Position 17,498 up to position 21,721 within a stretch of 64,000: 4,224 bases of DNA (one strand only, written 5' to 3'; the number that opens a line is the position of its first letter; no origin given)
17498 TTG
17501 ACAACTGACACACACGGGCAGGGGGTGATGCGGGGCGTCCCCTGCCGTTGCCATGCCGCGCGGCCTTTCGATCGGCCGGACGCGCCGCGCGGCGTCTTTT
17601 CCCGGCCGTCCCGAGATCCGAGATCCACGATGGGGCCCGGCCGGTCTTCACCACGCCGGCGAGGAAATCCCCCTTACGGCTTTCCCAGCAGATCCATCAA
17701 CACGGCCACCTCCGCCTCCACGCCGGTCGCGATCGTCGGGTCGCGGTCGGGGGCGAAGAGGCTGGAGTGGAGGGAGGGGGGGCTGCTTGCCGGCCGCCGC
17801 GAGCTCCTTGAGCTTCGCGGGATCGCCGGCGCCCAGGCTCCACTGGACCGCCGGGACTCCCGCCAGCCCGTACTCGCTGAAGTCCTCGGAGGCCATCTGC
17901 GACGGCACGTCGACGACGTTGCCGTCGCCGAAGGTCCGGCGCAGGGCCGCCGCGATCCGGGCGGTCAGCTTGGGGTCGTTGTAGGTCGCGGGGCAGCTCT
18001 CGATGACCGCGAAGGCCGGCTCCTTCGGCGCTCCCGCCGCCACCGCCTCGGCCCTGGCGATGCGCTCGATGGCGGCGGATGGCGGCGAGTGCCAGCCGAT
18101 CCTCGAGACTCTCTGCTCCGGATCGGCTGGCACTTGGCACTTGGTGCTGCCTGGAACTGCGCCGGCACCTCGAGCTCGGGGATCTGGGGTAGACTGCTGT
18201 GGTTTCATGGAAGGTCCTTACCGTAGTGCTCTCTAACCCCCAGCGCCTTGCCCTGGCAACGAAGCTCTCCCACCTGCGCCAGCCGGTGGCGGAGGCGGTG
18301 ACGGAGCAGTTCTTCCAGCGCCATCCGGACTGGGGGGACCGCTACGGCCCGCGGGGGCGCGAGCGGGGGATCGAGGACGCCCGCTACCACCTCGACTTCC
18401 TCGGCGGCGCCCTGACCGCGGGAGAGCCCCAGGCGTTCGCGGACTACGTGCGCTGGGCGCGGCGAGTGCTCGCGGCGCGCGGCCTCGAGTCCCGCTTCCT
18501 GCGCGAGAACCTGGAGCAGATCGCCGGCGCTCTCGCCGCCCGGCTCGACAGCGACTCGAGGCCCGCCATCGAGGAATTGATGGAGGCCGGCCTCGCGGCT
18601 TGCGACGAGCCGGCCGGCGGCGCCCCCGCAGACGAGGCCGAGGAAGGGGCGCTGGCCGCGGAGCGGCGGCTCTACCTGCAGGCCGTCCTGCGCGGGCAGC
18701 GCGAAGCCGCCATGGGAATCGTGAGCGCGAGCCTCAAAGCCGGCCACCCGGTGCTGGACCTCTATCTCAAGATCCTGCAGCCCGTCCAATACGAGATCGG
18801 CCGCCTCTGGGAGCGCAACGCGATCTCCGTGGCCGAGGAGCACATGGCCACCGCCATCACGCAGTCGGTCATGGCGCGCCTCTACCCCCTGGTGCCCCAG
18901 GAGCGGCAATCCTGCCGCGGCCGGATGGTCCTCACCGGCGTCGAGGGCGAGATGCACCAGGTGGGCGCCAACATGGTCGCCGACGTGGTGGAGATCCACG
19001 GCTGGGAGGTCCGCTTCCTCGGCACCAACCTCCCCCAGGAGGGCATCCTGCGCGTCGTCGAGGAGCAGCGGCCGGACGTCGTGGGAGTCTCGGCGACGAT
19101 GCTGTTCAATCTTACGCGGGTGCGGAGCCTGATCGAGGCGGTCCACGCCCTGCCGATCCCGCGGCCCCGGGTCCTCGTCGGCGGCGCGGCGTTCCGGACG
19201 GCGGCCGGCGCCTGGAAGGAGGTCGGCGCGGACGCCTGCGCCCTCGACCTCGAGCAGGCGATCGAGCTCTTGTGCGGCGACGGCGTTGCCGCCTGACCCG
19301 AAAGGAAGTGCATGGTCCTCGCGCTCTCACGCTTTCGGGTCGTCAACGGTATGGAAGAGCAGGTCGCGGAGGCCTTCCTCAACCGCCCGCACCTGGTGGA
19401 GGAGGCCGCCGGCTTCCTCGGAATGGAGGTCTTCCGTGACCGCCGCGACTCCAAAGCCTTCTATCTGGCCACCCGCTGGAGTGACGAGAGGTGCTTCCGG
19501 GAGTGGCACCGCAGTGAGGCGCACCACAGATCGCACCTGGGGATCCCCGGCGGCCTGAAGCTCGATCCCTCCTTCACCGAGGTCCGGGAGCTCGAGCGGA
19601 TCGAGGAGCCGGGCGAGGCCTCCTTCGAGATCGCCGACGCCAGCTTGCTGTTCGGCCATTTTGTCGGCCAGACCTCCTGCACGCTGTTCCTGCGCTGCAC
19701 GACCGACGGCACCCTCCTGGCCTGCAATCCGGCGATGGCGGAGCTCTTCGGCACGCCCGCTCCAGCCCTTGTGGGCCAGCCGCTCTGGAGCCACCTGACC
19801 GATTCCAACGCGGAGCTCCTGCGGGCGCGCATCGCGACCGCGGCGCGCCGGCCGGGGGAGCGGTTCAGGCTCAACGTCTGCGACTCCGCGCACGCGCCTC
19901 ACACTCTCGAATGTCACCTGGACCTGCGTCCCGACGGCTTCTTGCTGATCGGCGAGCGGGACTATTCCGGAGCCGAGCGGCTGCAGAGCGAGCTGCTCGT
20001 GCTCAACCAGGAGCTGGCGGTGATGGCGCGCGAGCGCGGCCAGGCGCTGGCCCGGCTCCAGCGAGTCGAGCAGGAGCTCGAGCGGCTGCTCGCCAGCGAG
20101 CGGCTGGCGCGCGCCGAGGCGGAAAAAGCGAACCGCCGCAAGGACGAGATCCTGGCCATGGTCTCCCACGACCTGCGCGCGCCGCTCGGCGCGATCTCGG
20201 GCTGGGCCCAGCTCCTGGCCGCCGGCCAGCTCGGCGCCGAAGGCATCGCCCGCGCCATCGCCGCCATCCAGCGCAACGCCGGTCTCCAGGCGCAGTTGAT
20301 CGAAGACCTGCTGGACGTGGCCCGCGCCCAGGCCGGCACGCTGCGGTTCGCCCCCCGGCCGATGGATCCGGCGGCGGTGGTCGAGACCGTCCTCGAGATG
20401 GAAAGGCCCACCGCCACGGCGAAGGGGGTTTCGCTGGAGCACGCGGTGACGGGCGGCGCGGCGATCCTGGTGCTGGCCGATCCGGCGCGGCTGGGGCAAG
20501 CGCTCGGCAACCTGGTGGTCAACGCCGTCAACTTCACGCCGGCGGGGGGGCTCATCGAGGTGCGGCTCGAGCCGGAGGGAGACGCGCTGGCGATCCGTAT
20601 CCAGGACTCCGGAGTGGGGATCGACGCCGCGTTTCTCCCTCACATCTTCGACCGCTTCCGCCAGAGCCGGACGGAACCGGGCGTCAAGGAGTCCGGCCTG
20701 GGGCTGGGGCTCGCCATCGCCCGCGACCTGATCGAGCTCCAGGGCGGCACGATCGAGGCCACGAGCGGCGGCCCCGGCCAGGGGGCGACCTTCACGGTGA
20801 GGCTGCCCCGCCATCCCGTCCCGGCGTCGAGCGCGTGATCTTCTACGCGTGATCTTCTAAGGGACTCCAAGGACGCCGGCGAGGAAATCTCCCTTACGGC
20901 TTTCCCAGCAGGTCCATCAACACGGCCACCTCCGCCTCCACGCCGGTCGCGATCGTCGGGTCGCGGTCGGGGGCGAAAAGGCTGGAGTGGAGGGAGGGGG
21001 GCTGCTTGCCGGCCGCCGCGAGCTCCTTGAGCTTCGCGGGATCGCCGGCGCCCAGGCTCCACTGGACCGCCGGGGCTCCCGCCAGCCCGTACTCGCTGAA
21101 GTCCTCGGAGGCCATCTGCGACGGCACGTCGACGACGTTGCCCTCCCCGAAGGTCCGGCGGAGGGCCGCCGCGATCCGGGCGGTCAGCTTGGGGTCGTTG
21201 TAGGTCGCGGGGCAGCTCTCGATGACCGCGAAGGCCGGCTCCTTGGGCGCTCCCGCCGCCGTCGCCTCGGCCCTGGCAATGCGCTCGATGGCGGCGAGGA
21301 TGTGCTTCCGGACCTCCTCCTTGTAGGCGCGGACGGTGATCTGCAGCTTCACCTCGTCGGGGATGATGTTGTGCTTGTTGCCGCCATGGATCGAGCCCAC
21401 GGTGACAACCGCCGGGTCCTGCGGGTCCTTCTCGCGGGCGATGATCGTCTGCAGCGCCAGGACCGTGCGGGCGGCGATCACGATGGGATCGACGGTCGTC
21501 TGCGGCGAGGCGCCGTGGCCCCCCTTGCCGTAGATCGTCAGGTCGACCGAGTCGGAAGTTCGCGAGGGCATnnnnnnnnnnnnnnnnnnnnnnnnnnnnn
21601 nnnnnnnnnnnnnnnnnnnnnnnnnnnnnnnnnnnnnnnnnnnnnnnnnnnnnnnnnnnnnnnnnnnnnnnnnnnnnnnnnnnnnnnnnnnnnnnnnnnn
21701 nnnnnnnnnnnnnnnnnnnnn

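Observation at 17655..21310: Direct repeat of about 440 bp (a duplicated 3' end of an M20 amidohydrolase gene) brackets a B12-binding-protein/ABM-PAS histidine-kinase module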

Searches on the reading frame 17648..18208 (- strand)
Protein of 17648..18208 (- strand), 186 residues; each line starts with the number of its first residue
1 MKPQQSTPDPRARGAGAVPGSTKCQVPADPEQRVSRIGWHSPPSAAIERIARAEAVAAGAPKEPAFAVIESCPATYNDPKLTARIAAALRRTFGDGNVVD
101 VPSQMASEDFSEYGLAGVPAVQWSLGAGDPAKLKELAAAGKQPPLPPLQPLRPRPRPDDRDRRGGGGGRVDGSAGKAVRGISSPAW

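Call 9: search_protein_families(library=pfam, proteins=[window:17648-18208:-], max_evalue=0.01)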
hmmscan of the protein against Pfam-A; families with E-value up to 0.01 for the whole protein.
window:17648-18208:- (186 aa): 1 family
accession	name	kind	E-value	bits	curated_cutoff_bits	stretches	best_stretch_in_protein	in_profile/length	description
PF01546.33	Peptidase_M20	-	2.1e-06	28.2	24.6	1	70-129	121-178/206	Peptidase family M20/M25/M40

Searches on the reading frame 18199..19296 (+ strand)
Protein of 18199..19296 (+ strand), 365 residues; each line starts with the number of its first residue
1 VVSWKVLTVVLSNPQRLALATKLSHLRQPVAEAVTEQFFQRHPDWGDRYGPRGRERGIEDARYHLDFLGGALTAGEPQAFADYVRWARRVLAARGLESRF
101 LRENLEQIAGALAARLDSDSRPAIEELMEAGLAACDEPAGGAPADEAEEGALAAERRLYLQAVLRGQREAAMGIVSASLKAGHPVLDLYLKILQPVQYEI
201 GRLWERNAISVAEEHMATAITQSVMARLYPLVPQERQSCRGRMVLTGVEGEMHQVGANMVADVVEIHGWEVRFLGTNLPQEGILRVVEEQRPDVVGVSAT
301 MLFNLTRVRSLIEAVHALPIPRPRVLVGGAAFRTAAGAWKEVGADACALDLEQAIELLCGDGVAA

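Call 9: search_protein_families(library=pfam, proteins=[window:18199-19296:+], max_evalue=0.01)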
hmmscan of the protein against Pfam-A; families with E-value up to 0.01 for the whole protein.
window:18199-19296:+ (365 aa): 3 families
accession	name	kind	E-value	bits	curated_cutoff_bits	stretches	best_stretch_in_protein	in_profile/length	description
PF02310.24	B12-binding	-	2e-21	76.5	32.1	1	242-356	2-118/121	B12 binding domain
PF02607.22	B12-binding_2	-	1.3e-17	64.2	23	1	159-228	5-73/74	B12 binding domain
PF22905.2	Hydro_N_hd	-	0.0086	16.5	27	0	103-195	100-189/195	Hydrolase N-terminal helical domain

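Call 48: find_encoding_contigs(protein=window:18226-19296:+, flank=10000, max_places=10)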
Protein window:18226-19296:+ (356 aa): 4 contigs read that carry it; 3 places shown.
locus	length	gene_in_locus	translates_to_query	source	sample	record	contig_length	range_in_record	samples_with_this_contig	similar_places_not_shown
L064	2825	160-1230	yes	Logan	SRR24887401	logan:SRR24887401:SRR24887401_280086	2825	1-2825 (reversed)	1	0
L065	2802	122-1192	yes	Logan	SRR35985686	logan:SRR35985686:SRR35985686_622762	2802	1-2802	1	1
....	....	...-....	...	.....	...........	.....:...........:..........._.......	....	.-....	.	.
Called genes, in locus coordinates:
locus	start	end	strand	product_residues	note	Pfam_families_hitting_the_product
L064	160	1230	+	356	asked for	PF02607:B12-binding_2, PF02310:B12-binding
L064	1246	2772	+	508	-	PF03992:ABM, PF08448:PAS_4 (faint), PF00512:HisKA, PF02518:HATPase_c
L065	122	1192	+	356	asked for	PF02607:B12-binding_2, PF02310:B12-binding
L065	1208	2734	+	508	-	PF03992:ABM, PF08448:PAS_4 (faint), PF00512:HisKA, PF02518:HATPase_c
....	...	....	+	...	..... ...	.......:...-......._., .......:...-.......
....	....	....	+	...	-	?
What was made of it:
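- Tried and rejected: A contig of more than 1 Mb carrying an identical B12 protein was indicated but not returned (call 48).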

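Call 58: search_protein_families(library=ncbifam, proteins=[window:18199-19296:+], max_evalue=0.01)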
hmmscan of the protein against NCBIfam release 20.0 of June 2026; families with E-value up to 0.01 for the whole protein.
window:18199-19296:+ (365 aa): 12 families
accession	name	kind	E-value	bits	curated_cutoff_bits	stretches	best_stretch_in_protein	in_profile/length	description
TIGR02370.1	pyl_corrinoid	subfamily_domain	2.5e-16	59.7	215.3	1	161-348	4-191/197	methyltransferase cognate corrinoid protein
NF047996.1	corrin_MtgC_2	exception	3.4e-16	59.4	370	1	195-357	44-205/212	glycine betaine-specific corrinoid protein MtgC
NF041607.1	dimeth_corrin_MtbC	equivalog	5.8e-16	58.6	350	1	192-355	33-196/203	dimethylamine corrinoid protein MtbC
TIGR02082.1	metH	equivalog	2.8e-14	51.7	1010.85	1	222-333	713-825/1182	methionine synthase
NF052513.1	TransRegCarH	equivalog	3.8e-14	52.6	400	1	160-333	88-252/274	HTH-type transcriptional repressor CarH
NF047995.1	corrinoid_MtgC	exception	7.4e-12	45.2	310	1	199-357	48-208/215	glycine betaine-specific corrinoid protein MtgC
NF040669.1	MtaC2_Meth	equivalog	1.1e-11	44.5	450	1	160-333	47-219/267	methanol--corrinoid protein MtaC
NF007024.0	PRK09490.1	equivalog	1.3e-10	39.8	1497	1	225-333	731-843/1234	methionine synthase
NF040655.1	MtaC_Meth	equivalog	4.1e-10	39.1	420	1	160-330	40-209/253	methanol--corrinoid protein MtaC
TIGR04367.1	HpnR_B12_rSAM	equivalog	0.00068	18.3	650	1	253-331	21-99/490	hopanoid C-3 methylase HpnR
NF002612.0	PRK02261.1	equivalog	0.00093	18.7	110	1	243-300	5-63/148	methylaspartate mutase subunit S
TIGR00640.1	acid_CoA_mut_C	subfamily_domain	0.0022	18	57.45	1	242-343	4-105/132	methylmalonyl-CoA mutase C-terminal domain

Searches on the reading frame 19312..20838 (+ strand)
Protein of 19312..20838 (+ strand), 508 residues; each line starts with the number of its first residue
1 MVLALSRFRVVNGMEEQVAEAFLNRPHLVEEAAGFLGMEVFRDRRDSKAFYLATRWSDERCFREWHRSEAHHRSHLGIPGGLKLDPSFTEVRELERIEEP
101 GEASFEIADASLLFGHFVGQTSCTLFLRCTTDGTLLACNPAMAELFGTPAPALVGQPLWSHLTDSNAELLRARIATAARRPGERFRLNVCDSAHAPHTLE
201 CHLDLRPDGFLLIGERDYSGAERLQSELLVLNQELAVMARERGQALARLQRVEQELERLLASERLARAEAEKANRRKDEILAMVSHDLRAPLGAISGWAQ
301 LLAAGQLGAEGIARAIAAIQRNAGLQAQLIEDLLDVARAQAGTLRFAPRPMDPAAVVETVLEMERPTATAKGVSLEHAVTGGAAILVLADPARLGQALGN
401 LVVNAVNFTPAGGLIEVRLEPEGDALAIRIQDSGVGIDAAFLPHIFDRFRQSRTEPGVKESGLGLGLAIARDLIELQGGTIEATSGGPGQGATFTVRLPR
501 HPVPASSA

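Call 9: search_protein_families(library=pfam, proteins=[window:19312-20838:+], max_evalue=0.01)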
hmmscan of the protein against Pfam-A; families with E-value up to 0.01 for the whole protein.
window:19312-20838:+ (508 aa): 8 families
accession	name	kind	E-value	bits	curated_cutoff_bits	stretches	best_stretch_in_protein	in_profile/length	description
PF02518.31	HATPase_c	-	7.5e-26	91.2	26.4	1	390-500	2-109/111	Histidine kinase-, DNA gyrase B-, and HSP90-like ATPase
PF03992.22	ABM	-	2e-12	47.5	23.1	1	1-74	1-75/78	Antibiotic biosynthesis monooxygenase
PF00512.31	HisKA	-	2e-12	47.4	26.9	1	277-342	2-66/66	His Kinase A (phospho-acceptor) domain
PF08448.16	PAS_4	-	7.4e-07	29.8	23.1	1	126-203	8-85/110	PAS fold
PF13426.13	PAS_9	-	5.3e-05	23.9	27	1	125-175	4-54/103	PAS domain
PF00989.32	PAS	-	0.0016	18.9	22.6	1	131-191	19-83/113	PAS fold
PF13581.12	HATPase_c_2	-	0.0026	18.2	27.4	1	394-467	32-104/127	Histidine kinase-like ATPase domain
PF13188.13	PAS_8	-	0.0053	17.1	21.8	0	130-170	18-55/65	PAS domain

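Call 10: find_encoding_contigs(protein=window:19312-20838:+, flank=10000, max_places=10)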
Protein window:19312-20838:+ (508 aa): no gene with exactly this product is on record in the collection.

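Call 11: find_homologous_proteins(query=window:19312-20838:+)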
Query window:19312-20838:+ (508 aa): 5619 proteins with E <= 0.001 among 8000 candidates; the best 120 are listed.
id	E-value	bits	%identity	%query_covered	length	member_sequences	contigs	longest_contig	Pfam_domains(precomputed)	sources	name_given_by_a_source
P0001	0.0e+0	1099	99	100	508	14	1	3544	PF08448.17,PF02518.32,PF00512.32,PF03992.23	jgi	jgi:signal transduction histidine kinase/heme-degrading monooxygenase HmoA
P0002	1.6e-254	863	79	99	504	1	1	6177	PF02518.32,PF00512.32,PF03992.23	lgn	-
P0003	4.3e-252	855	78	99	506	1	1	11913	PF02518.32,PF00512.32,PF03992.23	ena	-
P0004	8.3e-237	805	74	98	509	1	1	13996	PF02518.32,PF00512.32,PF03992.23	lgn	-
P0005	2.5e-230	783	74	99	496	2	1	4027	PF02518.32,PF00512.32,PF03992.23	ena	-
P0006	6.0e-221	752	70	100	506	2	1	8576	PF13426.14,PF08448.17,PF02518.32,PF00512.32,PF03992.23,PF00989.32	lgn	-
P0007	2.2e-216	737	70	98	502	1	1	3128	PF13426.14,PF13581.13,PF08448.17,PF02518.32,PF00512.32,PF03992.23,PF00989.32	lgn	-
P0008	3.0e-213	727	72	92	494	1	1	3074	PF08448.17,PF02518.32,PF00512.32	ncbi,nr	ncbi:MAG TPA: HAMP domain-containing sensor histidine kinase, partial [Thermoanaerobaculia bacterium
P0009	6.2e-211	719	68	99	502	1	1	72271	PF13581.13,PF02518.32,PF00512.32,PF03992.23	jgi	jgi:signal transduction histidine kinase/heme-degrading monooxygenase HmoA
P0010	1.0e-205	702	68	98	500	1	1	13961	PF02518.32,PF00512.32,PF03992.23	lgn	-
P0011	2.4e-200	684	66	99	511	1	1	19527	PF13581.13,PF02518.32,PF00512.32,PF03992.23,PF00989.32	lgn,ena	-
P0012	3.7e-200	684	67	99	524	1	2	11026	PF02518.32,PF00512.32,PF03992.23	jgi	jgi:signal transduction histidine kinase/heme-degrading monooxygenase HmoA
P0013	3.3e-186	638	75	79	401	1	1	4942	PF13426.14,PF02518.32,PF00512.32,PF00989.32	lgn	-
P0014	5.2e-171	588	72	78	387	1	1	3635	PF02518.32,PF00512.32,PF00989.32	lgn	-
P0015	9.5e-152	524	65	78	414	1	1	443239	PF02518.32,PF00512.32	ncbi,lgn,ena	-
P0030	9.7e-107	376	69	55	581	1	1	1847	PF02607.23,PF02518.32,PF00512.32,PF02310.25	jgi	jgi:signal transduction histidine kinase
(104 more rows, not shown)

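Call 12: find_encoding_contigs(protein=P0001, flank=10000, max_places=10)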
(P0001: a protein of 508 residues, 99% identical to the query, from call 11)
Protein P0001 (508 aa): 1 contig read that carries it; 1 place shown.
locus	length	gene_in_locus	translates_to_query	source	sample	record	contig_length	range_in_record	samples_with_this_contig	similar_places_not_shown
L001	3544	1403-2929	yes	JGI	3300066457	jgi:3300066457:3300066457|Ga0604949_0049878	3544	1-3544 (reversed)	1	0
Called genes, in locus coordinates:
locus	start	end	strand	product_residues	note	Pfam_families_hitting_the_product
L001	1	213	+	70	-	?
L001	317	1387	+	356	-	PF02607:B12-binding_2, PF02310:B12-binding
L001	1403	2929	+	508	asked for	PF03992:ABM, PF08448:PAS_4 (faint), PF00512:HisKA, PF02518:HATPase_c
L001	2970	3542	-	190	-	?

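Call 13: find_encoding_contigs(protein=P0003, flank=10000, max_places=4)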
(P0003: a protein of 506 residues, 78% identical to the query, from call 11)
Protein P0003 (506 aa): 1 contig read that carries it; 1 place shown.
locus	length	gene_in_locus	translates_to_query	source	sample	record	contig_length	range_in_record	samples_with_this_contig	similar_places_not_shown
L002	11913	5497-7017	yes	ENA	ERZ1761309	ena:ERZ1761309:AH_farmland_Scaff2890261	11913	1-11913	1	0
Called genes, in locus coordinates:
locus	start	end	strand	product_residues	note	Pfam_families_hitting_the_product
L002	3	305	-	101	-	?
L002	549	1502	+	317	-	PF00535:Glycos_transf_2, PF13641:Glyco_tranf_2_3, PF13632:Glyco_trans_2_3 (weak)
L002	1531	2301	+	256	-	PF01061:ABC2_membrane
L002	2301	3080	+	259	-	PF00005:ABC_tran, PF13304:AAA_21 (faint)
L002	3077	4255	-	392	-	PF13439:Glyco_transf_4, PF13579:Glyco_trans_4_4, PF13692:Glyco_trans_1_4, PF13524:Glyco_trans_1_2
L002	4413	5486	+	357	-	PF02607:B12-binding_2, PF02310:B12-binding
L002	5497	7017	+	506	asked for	PF03992:ABM, PF00512:HisKA, PF02518:HATPase_c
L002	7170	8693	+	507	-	PF13541:ChlI, PF01078:Mg_chelatase, PF07728:AAA_5, PF00493:MCM (weak), PF13335:Mg_chelatase_C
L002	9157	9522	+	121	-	PF13744:HTH_37 (faint), PF13443:HTH_26, PF01381:HTH_3 (weak)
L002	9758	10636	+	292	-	PF01551:Peptidase_M23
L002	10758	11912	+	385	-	?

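Call 14: find_encoding_contigs(protein=P0004, flank=10000, max_places=4)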
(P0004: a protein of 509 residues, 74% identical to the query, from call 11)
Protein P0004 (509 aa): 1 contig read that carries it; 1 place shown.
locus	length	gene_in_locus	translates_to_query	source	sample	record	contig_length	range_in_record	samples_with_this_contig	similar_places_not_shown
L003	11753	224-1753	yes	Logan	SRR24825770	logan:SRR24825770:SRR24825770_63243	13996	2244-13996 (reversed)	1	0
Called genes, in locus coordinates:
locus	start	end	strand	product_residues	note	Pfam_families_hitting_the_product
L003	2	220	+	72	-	?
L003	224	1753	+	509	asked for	PF03992:ABM, PF00512:HisKA, PF02518:HATPase_c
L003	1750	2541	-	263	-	PF00498:FHA (weak)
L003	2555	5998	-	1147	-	PF01098:FTSW_RODA_SPOVE, PF00905:Transpeptidase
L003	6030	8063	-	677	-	PF00069:Pkinase, PF01636:APH (weak), PF07714:PK_Tyr_Ser-Thr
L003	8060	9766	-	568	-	PF00481:PP2C, PF13672:PP2C_2, PF07228:SpoIIE (faint), PF00481:PP2C (weak), PF13229:Beta_helix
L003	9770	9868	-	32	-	-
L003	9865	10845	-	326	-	PF00498:FHA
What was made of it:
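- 19312..20838 (+): ABM-PAS-HisKA-HATPase_c sensor histidine kinase, the conserved partner of the B12-binding gene. calls 9, 11, 12, 13, 14
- B12-HK relatives at 74-79% aa identity lie in unrelated contexts without M20 (calls 13, 14).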

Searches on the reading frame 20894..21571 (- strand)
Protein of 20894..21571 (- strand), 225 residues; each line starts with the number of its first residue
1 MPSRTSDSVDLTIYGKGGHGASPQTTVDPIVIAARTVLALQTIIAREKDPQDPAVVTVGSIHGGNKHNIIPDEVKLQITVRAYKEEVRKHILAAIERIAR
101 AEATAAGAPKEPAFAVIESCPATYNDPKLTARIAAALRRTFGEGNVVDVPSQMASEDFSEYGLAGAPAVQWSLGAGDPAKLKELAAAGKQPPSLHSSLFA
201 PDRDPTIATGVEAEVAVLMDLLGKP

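Call 9: search_protein_families(library=pfam, proteins=[window:20894-21571:-], max_evalue=0.01)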
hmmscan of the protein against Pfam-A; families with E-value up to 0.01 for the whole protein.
window:20894-21571:- (225 aa): 2 families
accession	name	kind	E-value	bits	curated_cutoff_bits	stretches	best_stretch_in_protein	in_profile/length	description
PF07687.19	M20_dimer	-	1.9e-17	63.6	21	1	5-103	5-103/107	Peptidase dimerisation domain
PF01546.33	Peptidase_M20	-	2.5e-06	28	24.6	1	117-177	120-178/206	Peptidase family M20/M25/M40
